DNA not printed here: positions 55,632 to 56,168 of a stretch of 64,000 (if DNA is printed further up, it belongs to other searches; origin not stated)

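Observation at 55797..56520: A ~60-aa cytoplasmic tail module present twice in the ATPase and once at the C-terminus of the 1057-aa surface protein (42,768-42,986)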

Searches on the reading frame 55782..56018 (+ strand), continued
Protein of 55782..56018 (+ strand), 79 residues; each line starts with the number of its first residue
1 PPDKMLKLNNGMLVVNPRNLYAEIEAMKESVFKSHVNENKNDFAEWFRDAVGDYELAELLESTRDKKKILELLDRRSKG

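Call 49: search_protein_families(library=pfam, proteins=[L044:6988-8226:+, L048:2119-3351:+, L046:93-1877:-, L051:5261-7222:+, L052:1641-2222:-, L026:414-725:-, L026:725-1384:-, L027:8742-9707:+, L027:5762-6535:+, L017:6170-7933:-], max_evalue=0.00001)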
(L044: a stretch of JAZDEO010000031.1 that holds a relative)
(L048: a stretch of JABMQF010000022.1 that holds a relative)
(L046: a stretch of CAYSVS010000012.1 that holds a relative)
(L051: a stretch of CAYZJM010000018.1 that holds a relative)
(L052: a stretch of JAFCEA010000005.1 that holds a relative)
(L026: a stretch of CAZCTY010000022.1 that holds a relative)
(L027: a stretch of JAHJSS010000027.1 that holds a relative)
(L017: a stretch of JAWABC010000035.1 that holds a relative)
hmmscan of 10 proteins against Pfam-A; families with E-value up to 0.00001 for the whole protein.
L044:6988-8226:+ (413 aa): 2 families
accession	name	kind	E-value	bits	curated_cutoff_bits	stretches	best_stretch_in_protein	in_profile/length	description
PF03065.20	Glyco_hydro_57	-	1.2e-76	258.3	21.2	1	6-290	2-287/291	Glycosyl hydrolase family 57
PF01522.26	Polysacc_deac_1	-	4.4e-07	30.3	23.1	1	88-164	48-123/124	Polysaccharide deacetylase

L048:2119-3351:+ (411 aa): 6 families
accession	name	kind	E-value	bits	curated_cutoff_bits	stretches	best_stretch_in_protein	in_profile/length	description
PF00534.26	Glycos_transf_1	-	2e-36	125.5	26.4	1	226-383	7-169/172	Glycosyl transferases group 1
PF13692.12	Glyco_trans_1_4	-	1.9e-26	93.4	27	1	234-371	2-141/142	Glycosyl transferases group 1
PF13439.12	Glyco_transf_4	-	5.2e-26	92.1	28.5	1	16-218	2-169/170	Glycosyltransferase Family 4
PF08323.17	Glyco_transf_5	-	1.5e-22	81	22.7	1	2-197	1-224/239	Starch synthase catalytic domain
PF20706.3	GT4-conflict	-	7.1e-20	71.8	26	1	127-368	82-335/385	Family 4 Glycosyltransferase in conflict systems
PF13579.12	Glyco_trans_4_4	-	8.7e-14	52.6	29.7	1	16-212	1-156/158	Glycosyl transferase 4-like domain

L046:93-1877:- (595 aa): 4 families
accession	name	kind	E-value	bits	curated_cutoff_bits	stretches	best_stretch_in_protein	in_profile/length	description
PF05693.19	Glycogen_syn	-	1.2e-159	533.4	27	1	11-595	1-585/639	Glycogen synthase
PF00534.26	Glycos_transf_1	-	2e-11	44.2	26.4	1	474-522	87-135/172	Glycosyl transferases group 1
PF13692.12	Glyco_trans_1_4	-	4e-09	37.3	27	1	474-520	71-117/142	Glycosyl transferases group 1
PF20706.3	GT4-conflict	-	8.9e-09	35.2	26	1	477-581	279-381/385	Family 4 Glycosyltransferase in conflict systems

L051:5261-7222:+ (654 aa): 1 family
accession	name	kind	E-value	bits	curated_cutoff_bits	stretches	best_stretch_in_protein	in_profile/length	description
PF00723.27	Glyco_hydro_15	-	8e-36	124.3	22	2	269-586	3-338/427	Glycosyl hydrolases family 15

L052:1641-2222:- (194 aa): 1 family
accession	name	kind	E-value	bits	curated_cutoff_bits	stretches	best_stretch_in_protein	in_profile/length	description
PF13412.12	HTH_24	-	1.8e-09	37.5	21.9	1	9-54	2-47/48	Winged helix-turn-helix DNA-binding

L026:414-725:- (104 aa): 0 families

L026:725-1384:- (220 aa): 1 family
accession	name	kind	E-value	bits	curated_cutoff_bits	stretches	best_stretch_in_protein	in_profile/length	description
PF01047.28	MarR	-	6.9e-07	29.5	24.6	1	8-58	1-52/59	MarR family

L027:8742-9707:+ (322 aa): 4 families
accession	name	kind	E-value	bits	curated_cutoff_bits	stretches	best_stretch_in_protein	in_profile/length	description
PF16268.10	DUF4921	-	5.8e-18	65.5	28.5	1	120-312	195-388/425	Domain of unknown function (DUF4921)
PF01087.27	GalP_UDP_transf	-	2.6e-16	61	22.1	1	6-176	15-184/184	Galactose-1-phosphate uridyl transferase, N-terminal domain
PF16285.10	DUF4931_N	-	7.1e-10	39.5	24.1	1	85-173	36-122/124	Domain of unknown function (DUF4931) N-terminal domain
PF01230.28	HIT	-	6.3e-08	33.6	21.5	0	208-272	9-75/98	HIT domain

L027:5762-6535:+ (258 aa): 5 families
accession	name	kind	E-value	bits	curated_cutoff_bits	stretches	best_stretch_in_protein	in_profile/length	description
PF13614.12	AAA_31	-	4.4e-24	85.8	27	1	6-155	2-156/177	AAA domain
PF01656.29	CbiA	-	3.4e-19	69.5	25.4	1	9-215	2-122/125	CobQ/CobB/MinD/ParA nucleotide binding domain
PF10609.15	ParA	-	4.8e-16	59.4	27.1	1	6-235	4-242/246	NUBPL iron-transfer P-loop NTPase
PF13500.12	AAA_26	-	3.6e-08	34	27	1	111-202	93-188/198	AAA domain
PF06564.18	CBP_BcsQ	-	4.7e-08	33.3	21.3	1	7-225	3-220/234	Cellulose biosynthesis protein BcsQ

L017:6170-7933:- (588 aa): 1 family
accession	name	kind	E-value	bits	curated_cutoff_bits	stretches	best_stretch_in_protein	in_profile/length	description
PF06202.20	GDE_C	-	1.1e-24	87.5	21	1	346-579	126-365/367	Amylo-alpha-1,6-glucosidase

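Call 50: search_protein_families(library=pfam, proteins=[L009:4107-6161:+, L061:4062-6620:+, L019:4866-6353:+, L041:4839-6734:+, L040:2165-4015:+, L010:210-1604:+, L081:706-2535:+, L064:4086-5234:+, L069:3072-5261:+, L067:882-5243:+], max_evalue=0.0001)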
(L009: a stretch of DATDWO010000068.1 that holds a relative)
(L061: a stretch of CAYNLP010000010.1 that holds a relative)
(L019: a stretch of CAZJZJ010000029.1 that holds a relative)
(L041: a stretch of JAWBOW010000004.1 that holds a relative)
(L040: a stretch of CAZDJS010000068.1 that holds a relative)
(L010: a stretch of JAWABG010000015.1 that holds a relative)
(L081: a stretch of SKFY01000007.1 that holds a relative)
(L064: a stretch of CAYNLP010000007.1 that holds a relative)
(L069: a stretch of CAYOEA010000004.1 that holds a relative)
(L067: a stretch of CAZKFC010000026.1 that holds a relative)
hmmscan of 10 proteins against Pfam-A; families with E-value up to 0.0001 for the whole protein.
L009:4107-6161:+ (685 aa): 0 families

L061:4062-6620:+ (853 aa): 0 families

L019:4866-6353:+ (496 aa): 0 families

L041:4839-6734:+ (632 aa): 1 family
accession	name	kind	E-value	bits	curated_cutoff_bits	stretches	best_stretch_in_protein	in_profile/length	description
PF19027.5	DUF5752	-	6.7e-05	22.8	23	1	44-117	110-189/208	Family of unknown function (DUF5752)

L040:2165-4015:+ (617 aa): 0 families

L010:210-1604:+ (465 aa): 1 family
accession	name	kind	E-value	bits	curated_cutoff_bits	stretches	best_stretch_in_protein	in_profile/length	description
PF00871.23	Acetate_kinase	-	3.9e-133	444.4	22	1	84-458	2-391/392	Acetokinase family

L081:706-2535:+ (610 aa): 1 family
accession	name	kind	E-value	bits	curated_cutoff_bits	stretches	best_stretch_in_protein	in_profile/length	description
PF00437.27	T2SSE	-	8.9e-33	113.9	24.9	1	202-384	74-258/370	Type II/IV secretion system protein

L064:4086-5234:+ (383 aa): 3 families
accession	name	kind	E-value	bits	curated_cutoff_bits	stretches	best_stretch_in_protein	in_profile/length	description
PF02780.25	Transketolase_C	-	9.4e-34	116.4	25.9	1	171-289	1-122/124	Transketolase, C-terminal domain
PF02779.29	Transket_pyr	-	7.1e-33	114.1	27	1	17-158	25-172/174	Transketolase, pyrimidine binding domain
PF22613.1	Transketolase_C_1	-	6.4e-06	26.8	27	1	179-287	11-113/113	Transketolase-like TK C-terminal domain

L069:3072-5261:+ (730 aa): 0 families

L067:882-5243:+ (1454 aa): 0 families
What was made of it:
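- Some fusions are to carbon-metabolism enzymes, namely acetate kinase and transketolase (call 50). Fusions to acetate kinase, transketolase and tail anchors are not expected for a DNA binder (call 50).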

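Call 66: search_protein_families(library=pfam, proteins=[L052:5704-7062:-, L043:5069-6997:-, L065:2971-3717:+, L016:1571-1948:-, L016:6707-8323:+, L016:534-1568:+, L009:2828-3694:+, L015:6194-7138:+, L019:721-2484:-, L028:4289-4600:-], max_evalue=0.00001)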
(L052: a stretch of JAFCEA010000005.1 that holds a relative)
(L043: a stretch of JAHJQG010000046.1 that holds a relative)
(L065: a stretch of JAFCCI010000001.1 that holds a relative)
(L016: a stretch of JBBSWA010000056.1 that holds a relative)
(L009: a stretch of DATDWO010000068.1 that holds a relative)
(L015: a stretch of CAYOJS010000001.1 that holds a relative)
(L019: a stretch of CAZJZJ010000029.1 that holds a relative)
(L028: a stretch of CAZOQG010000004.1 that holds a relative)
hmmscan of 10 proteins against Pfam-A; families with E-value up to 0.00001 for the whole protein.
L052:5704-7062:- (453 aa): 4 families
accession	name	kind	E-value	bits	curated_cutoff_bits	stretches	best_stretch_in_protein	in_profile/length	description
PF00448.28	SRP54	-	1.5e-64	217.7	22.7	1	101-293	2-196/196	SRP54-type protein, GTPase domain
PF02978.25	SRP_SPB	-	1.6e-30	105.8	27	1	324-424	1-91/91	Signal peptide binding domain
PF02881.24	SRP54_N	-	2.3e-16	60.2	22.4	1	6-83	1-75/75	SRP54-type protein, helical bundle domain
PF01656.29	CbiA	-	3.3e-08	34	25.4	1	110-251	9-87/125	CobQ/CobB/MinD/ParA nucleotide binding domain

L043:5069-6997:- (643 aa): 4 families
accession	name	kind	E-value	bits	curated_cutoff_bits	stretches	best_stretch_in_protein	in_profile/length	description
PF00587.30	tRNA-synt_2b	-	2e-48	165.2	29.3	1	324-531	4-179/179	tRNA synthetase class II core domain (G, H, P, S and T)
PF03129.25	HGTP_anticodon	-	6.5e-19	68.3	21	1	543-632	1-93/94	Anticodon binding domain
PF07973.19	tRNA_SAD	-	1.3e-17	63.9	24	1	173-222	1-44/44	Threonyl and Alanyl tRNA synthetase second additional domain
PF02824.27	TGS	-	2.4e-13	50.4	22.2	1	9-68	1-60/60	TGS domain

L065:2971-3717:+ (249 aa): 4 families
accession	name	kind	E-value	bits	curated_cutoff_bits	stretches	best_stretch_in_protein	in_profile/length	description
PF13561.12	adh_short_C2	-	2.2e-74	250.5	27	1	14-246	5-235/236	Enoyl-(Acyl carrier protein) reductase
PF00106.31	adh_short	-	1.5e-66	224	26.6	1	6-198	1-193/195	short chain dehydrogenase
PF08659.16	KR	-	7.3e-15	55.8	22.6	1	9-157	4-152/180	KR domain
PF23441.1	SDR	-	3.4e-08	33.6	27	1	28-245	31-254/258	SDR-like rossmann domain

L016:1571-1948:- (126 aa): 1 family
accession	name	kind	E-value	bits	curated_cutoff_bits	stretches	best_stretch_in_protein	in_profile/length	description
PF04010.18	DUF357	-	5.1e-21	74.9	29.4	1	46-114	4-73/73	Protein of unknown function (DUF357)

L016:6707-8323:+ (539 aa): 1 family
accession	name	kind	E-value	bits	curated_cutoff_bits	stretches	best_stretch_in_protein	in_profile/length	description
PF00118.29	Cpn60_TCP1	-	2.1e-188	627.5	34.3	1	35-523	1-487/490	TCP-1/cpn60 chaperonin family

L016:534-1568:+ (345 aa): 5 families
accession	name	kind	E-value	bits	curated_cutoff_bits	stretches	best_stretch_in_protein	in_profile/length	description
PF16198.10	TruB_C_2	-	1.4e-26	92.8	29.3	1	192-256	1-64/66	tRNA pseudouridylate synthase B C-terminal domain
PF01509.24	TruB_N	-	2.2e-25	90.2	27.3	2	78-132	1-55/149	TruB family pseudouridylate synthase (N terminal domain)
PF08068.17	DKCLD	-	2.7e-14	53.4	27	1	25-73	9-57/58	DKCLD (NUC011) domain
PF01472.26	PUA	-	2.8e-14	53.2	24.8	1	261-329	1-70/74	PUA domain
PF21238.2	Pus10_C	-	3e-08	33.9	27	1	117-196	122-203/232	Pus10, C-terminal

L009:2828-3694:+ (289 aa): 1 family
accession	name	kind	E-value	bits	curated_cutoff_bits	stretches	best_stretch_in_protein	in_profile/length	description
PF07136.16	DUF1385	-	1.1e-81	273.9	22.1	1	56-288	1-225/227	Protein of unknown function (DUF1385)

L015:6194-7138:+ (315 aa): 2 families
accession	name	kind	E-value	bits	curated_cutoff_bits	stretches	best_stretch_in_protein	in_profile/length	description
PF01207.24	Dus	-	7e-82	275.4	20.4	1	10-304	1-302/311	Dihydrouridine synthase (Dus)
PF00977.27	His_biosynth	-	1.6e-07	31.4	23.6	1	118-222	123-222/228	Histidine biosynthesis protein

L019:721-2484:- (588 aa): 5 families
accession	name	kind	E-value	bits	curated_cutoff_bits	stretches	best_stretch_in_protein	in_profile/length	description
PF00009.33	GTP_EFTU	-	1.1e-32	113.6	26.5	1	6-217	3-186/188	Elongation factor Tu GTP binding domain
PF14578.12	GTP_EFTU_D4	-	3.8e-28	97.7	23.8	1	461-546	1-86/86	Elongation factor Tu domain 4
PF11987.13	IF-2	-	1.6e-15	57.5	27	1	328-440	7-116/117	Translation-initiation factor 2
PF03144.31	GTP_EFTU_D2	-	2e-09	38.2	30.3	1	247-325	1-72/73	Elongation factor Tu domain 2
PF01926.29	MMR_HSR1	-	3e-06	27.7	21.9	0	10-132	3-113/113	50S ribosome-binding GTPase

L028:4289-4600:- (104 aa): 2 families
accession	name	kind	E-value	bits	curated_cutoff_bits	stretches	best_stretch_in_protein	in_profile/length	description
PF12802.13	MarR_2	-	1e-07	32.4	27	1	9-59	6-57/61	MarR family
PF13412.12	HTH_24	-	1.1e-07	31.8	21.9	1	13-53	8-48/48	Winged helix-turn-helix DNA-binding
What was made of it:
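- Tried and rejected: Other recurrent neighbours (SRP54, ThrRS, Cbf5/TruB, thermosome, Dus, aIF5B-like, SDR): these are housekeeping synteny in DPANN genomes and are not informative (call 66).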

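Call 68: search_protein_families(library=ncbifam, proteins=[L048:2119-3351:+, L044:6988-8226:+, L046:93-1877:-, L036:5344-6807:+, L036:6823-7422:+, L036:7515-9476:+, L027:8742-9707:+, L050:2256-3491:+], max_evalue=1e-10)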
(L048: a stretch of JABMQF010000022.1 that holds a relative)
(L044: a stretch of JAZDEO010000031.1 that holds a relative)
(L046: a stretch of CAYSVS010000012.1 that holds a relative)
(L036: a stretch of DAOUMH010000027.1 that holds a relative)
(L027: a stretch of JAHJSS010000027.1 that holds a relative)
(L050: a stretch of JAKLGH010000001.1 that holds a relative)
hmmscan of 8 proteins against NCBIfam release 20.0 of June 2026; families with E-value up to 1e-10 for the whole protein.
L048:2119-3351:+ (411 aa): 27 families (the best 25 are shown)
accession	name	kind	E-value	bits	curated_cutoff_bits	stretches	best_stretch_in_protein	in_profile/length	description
TIGR02149.1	glgA_Coryne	subfamily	4.9e-37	128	302.4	1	1-407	1-391/391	glycogen synthase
TIGR04157.1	glyco_rSAM_CFB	subfamily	1.4e-35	123.1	400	1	79-384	72-386/406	TIGR04157 family glycosyltransferase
TIGR03449.1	mycothiol_MshA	equivalog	2e-34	119.2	462.5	1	123-407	99-404/406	D-inositol-3-phosphate glycosyltransferase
TIGR03999.1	thiol_BshA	equivalog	2e-31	109.2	273.7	1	116-407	74-374/375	N-acetyl-alpha-D-glucosaminyl L-malate synthase BshA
TIGR02095.1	glgA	subfamily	7.5e-29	100.7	328.45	2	232-405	293-476/477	glycogen/starch synthase, ADP-glucose type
NF053513.1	Gtran_IagA_BgsA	equivalog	4.8e-24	85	460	1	121-407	38-332/333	LTA glycolipid anchor biosynthesis glycosyltransferase, IagA/BgsA family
NF049988.1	MGlcDAGSynMgs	equivalog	3e-21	76.2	400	1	231-409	211-390/398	alpha-monoglucosyldiacylglycerol synthase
TIGR04047.1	MSMEG_0565_glyc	hypoth_equivalog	3e-21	76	259.85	1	124-404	84-372/373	MSMEG_0565 family glycosyltransferase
NF046085.1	XrtY_assoc_Gly1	equivalog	4e-21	75.3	400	1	121-408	92-386/387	XrtY-associated glycosyltransferase XYAG1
NF038295.1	EPS_HpsP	equivalog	1.4e-20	73.7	550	1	176-406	148-387/388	hormogonium polysaccharide biosynthesis glycosyltransferase HpsP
NF041010.1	glycosy_Agl16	equivalog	9.2e-20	70.8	575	1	161-405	112-350/352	glycosylation protein Agl16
NF049987.1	DaglGlyslTfaseDgs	equivalog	2.1e-19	69.6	500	1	125-409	42-330/332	processive diacylglycerol alpha-glucosyltransferase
NF047684.1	TeichurnBiosyTuaC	equivalog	8e-18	64.5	550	1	126-407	108-390/391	teichuronic acid biosynthesis protein TuaC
NF050063.1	ProtGlycPglJ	equivalog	3.9e-17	62.5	500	1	181-394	143-354/363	N-acetylgalactosamine-N,N'-diacetylbacillosaminyl-diphospho-undecaprenol 4-alpha-N-acetylgalactosaminyltransferase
NF001899.0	PRK00654.1-2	equivalog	5e-17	61.4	459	0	232-352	290-408/478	glycogen synthase GlgA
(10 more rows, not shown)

L044:6988-8226:+ (413 aa): 0 families

L046:93-1877:- (595 aa): 0 families

L036:5344-6807:+ (488 aa): 12 families
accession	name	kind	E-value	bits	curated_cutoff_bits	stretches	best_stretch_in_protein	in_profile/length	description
TIGR02095.1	glgA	subfamily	6.1e-156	519.8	328.45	1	6-476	2-475/477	glycogen/starch synthase, ADP-glucose type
NF001898.0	PRK00654.1-1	equivalog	6.3e-148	493.3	603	1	6-477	2-474/477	glycogen synthase GlgA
NF001900.0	PRK00654.1-3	equivalog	5.9e-140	466.9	509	1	6-479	2-455/481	glycogen synthase GlgA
NF001903.0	PRK00654.2-2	equivalog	1.6e-136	455.8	616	1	5-480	1-480/482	glycogen synthase GlgA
NF001899.0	PRK00654.1-2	equivalog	2.9e-126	421.7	459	1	6-477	2-474/478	glycogen synthase GlgA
NF001905.0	PRK00654.2-4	subfamily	1.1e-107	360.6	560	1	7-478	3-486/489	glycogen synthase GlgA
NF010699.0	PRK14099.1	equivalog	1.6e-101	340.2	762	1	4-477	3-478/485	glycogen synthase GlgA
NF010698.0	PRK14098.1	equivalog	1.5e-98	330.6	754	1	4-476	5-484/489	starch synthase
NF001901.0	PRK00654.1-5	equivalog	1.1e-96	324.3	649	1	6-483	25-496/502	glycogen synthase GlgA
NF001906.0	PRK00654.2-5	equivalog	3.5e-92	309.9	870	1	5-478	6-483/485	glycogen synthase GlgA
NF001902.0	PRK00654.2-1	equivalog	2.1e-87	293.7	845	1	9-478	5-489/492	glycogen synthase GlgA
NF001904.0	PRK00654.2-3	equivalog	4.7e-65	220.1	577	1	6-460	2-456/475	glycogen synthase GlgA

L036:6823-7422:+ (200 aa): 4 families
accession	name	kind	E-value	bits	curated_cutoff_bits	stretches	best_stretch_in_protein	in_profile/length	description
TIGR00427.1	TIGR00427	subfamily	4.8e-34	117.9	99.2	1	6-190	5-201/201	NAAT family transporter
NF008320.0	PRK11111.1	equivalog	3.4e-27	95.2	216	1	8-191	11-207/215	YchE family NAAT transporter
NF008010.0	PRK10739.1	equivalog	8e-22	78.2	215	1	11-191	7-192/197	YhgN family NAAT transporter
NF008228.0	PRK10995.1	equivalog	2.1e-19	69.6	162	1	6-190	6-213/223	MarC family NAAT transporter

L036:7515-9476:+ (654 aa): 3 families
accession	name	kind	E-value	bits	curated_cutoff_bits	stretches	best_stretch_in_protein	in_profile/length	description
TIGR02456.1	treS_nterm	equivalog_domain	8e-14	51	678.35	0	216-359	22-147/539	maltose alpha-D-glucosyltransferase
NF041321.1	Alpha-amyl_MalA_Halo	equivalog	1.7e-12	46.5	875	0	200-416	259-457/666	alpha-amylase MalA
NF041090.1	Cyc-maltodext_AglB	equivalog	2.7e-11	43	540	0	281-421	103-243/470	cyclomaltodextrinase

L027:8742-9707:+ (322 aa): 2 families
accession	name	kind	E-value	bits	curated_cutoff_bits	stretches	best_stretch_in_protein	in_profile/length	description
NF008724.0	PRK11720.1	equivalog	3.7e-32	111.8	448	1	6-264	13-269/348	UDP-glucose--hexose-1-phosphate uridylyltransferase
TIGR00209.1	galT_1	equivalog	1.1e-30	106.8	102.1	1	7-264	15-270/349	galactose-1-phosphate uridylyltransferase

L050:2256-3491:+ (412 aa): 22 families
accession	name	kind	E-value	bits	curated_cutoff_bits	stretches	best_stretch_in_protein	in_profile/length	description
TIGR02149.1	glgA_Coryne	subfamily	4.2e-38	131.5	302.4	1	123-410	78-391/391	glycogen synthase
TIGR03449.1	mycothiol_MshA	equivalog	6.8e-38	130.6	462.5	1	123-411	98-405/406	D-inositol-3-phosphate glycosyltransferase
TIGR04157.1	glyco_rSAM_CFB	subfamily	1.3e-35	123.2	400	1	158-354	143-342/406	TIGR04157 family glycosyltransferase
TIGR04047.1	MSMEG_0565_glyc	hypoth_equivalog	2.3e-29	102.6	259.85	1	114-407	73-372/373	MSMEG_0565 family glycosyltransferase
TIGR02095.1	glgA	subfamily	5.4e-27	94.6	328.45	1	232-408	289-476/477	glycogen/starch synthase, ADP-glucose type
TIGR03999.1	thiol_BshA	equivalog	8.6e-25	87.4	273.7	1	120-410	77-374/375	N-acetyl-alpha-D-glucosaminyl L-malate synthase BshA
TIGR04063.1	stp3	hypoth_equivalog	2.6e-23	82.6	442.05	1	91-410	56-396/397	TIGR04063 family PEP-CTERM/XrtA system glycosyltransferase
NF038295.1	EPS_HpsP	equivalog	2.3e-21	76.3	550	1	176-409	146-387/388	hormogonium polysaccharide biosynthesis glycosyltransferase HpsP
NF041876.1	EPS_EpsE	equivalog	1.7e-20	73.7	400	1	182-400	159-387/389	exopolysaccharide biosynthesis GT4 family glycosyltransferase EpsE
NF053513.1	Gtran_IagA_BgsA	equivalog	3.8e-20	72.2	460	1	123-410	39-332/333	LTA glycolipid anchor biosynthesis glycosyltransferase, IagA/BgsA family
TIGR03088.1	stp2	hypoth_equivalog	6.5e-19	68.2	409.05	1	188-410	140-374/374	TIGR03088 family PEP-CTERM/XrtA system glycosyltransferase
NF001899.0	PRK00654.1-2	equivalog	7.5e-17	60.9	459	1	233-410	288-476/478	glycogen synthase GlgA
NF047684.1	TeichurnBiosyTuaC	equivalog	4e-16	58.9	550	1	9-410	2-390/391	teichuronic acid biosynthesis protein TuaC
NF038229.1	Glyco4_Geo_Pelo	equivalog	9.1e-16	57.8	400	1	119-411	47-338/338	GPMC system family 4 glycosyltransferase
NF041010.1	glycosy_Agl16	equivalog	2.3e-14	53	575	1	174-409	123-351/352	glycosylation protein Agl16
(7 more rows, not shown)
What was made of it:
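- In a Dehalococcoidales locus the unit gene directly precedes a bona fide glgA (TIGR02095, 520 bits; call 68).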
